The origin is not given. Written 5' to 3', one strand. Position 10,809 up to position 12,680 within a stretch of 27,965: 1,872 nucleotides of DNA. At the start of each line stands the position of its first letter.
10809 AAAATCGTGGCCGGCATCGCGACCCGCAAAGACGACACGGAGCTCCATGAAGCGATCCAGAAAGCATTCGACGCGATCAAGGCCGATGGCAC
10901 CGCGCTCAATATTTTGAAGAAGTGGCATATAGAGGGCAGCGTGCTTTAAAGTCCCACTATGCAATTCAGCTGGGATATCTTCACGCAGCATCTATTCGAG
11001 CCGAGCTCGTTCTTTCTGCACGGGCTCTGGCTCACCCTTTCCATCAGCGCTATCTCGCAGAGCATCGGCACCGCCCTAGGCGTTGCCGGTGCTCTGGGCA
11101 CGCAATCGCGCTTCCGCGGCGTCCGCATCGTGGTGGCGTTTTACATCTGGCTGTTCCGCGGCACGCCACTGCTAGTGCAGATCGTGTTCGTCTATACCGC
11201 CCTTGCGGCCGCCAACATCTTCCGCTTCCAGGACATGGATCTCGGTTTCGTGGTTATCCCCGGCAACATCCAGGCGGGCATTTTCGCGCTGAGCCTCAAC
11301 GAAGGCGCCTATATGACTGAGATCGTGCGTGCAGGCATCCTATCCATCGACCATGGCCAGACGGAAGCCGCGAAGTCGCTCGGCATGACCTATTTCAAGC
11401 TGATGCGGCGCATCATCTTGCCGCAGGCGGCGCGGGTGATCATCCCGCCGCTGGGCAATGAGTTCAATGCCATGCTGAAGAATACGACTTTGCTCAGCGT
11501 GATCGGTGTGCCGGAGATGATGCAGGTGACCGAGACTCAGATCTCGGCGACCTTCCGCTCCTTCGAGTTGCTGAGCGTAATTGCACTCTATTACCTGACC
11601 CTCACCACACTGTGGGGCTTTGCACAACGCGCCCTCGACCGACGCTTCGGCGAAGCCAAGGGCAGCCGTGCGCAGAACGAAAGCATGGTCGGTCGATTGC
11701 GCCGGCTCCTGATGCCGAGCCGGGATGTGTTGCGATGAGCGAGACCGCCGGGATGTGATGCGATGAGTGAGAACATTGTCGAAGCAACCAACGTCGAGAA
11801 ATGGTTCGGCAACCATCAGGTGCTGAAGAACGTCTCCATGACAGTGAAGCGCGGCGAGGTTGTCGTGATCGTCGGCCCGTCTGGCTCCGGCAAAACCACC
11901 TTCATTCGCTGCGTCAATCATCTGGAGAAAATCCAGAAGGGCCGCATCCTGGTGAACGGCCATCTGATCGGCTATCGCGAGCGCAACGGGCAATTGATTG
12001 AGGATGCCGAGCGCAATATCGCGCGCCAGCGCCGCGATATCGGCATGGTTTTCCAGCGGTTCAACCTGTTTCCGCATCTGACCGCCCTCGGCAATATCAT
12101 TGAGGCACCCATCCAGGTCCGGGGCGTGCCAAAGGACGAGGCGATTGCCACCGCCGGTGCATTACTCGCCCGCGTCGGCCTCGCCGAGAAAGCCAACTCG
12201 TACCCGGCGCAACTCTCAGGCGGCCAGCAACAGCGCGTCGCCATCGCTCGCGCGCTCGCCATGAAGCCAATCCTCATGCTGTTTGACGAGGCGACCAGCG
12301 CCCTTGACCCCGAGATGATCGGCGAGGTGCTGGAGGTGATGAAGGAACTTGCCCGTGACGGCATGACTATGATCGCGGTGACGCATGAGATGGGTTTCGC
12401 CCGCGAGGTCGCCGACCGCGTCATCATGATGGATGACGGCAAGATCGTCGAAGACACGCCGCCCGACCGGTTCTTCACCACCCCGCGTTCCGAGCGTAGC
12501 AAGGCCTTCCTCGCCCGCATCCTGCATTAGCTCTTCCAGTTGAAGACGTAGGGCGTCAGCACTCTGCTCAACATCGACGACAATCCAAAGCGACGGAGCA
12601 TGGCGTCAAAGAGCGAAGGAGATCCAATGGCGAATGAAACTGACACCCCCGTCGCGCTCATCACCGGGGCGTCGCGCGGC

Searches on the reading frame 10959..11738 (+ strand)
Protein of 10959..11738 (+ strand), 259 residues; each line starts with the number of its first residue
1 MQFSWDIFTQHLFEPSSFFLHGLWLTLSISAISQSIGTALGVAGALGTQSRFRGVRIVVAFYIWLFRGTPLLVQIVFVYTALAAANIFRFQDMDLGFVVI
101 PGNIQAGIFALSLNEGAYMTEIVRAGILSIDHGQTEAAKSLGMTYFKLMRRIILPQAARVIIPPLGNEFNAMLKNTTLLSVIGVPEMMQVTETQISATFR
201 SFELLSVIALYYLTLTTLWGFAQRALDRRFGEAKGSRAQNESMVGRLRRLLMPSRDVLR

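Call 28: search_protein_families(library=pfam, proteins=[window:10959-11738:+], max_evalue=0.001)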
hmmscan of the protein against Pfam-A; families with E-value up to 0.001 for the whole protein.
window:10959-11738:+ (259 aa): 1 family
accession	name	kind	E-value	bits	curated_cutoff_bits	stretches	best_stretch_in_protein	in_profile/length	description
PF00528.27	BPD_transp_1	-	3.7e-25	89.2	26.4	1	40-230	4-182/184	Binding-protein-dependent transport system inner membrane component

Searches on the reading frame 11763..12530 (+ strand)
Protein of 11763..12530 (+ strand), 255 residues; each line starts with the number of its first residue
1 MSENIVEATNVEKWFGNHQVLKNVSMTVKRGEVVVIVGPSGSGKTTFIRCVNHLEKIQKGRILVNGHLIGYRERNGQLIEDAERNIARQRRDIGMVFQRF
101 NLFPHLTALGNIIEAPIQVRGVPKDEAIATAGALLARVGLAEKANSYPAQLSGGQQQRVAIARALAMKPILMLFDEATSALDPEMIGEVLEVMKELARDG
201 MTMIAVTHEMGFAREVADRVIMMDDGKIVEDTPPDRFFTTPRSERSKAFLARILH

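Call 28: search_protein_families(library=pfam, proteins=[window:11763-12530:+], max_evalue=0.001)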
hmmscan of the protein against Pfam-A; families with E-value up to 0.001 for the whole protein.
window:11763-12530:+ (255 aa): 8 families
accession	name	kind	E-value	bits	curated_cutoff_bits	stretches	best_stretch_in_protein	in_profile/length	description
PF00005.33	ABC_tran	-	1.9e-34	119.7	25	1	21-179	1-137/137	ABC transporter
PF13304.12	AAA_21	-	5e-10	40.4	27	0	148-210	235-300/304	AAA domain, putative AbiEii toxin, Type IV TA system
PF02463.25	SMC_N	-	9e-10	38.8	40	1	32-221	25-209/220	RecF/RecN/SMC N terminal domain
PF09818.15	ABC_ATPase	-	3.2e-06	26.8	23.2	0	152-231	159-254/283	P-loop domain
PF13191.12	AAA_16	-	3.4e-05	24.8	32.6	1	29-71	20-63/167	AAA ATPase domain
PF20703.3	nSTAND1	-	0.00036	20.7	27.1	1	10-50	12-52/379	Novel STAND NTPase 1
PF13401.12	AAA_22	-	0.00039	21.2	27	0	32-58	6-32/130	AAA domain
PF13555.12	AAA_29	-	0.0006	19.9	27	0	20-48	11-39/61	P-loop containing region of AAA domain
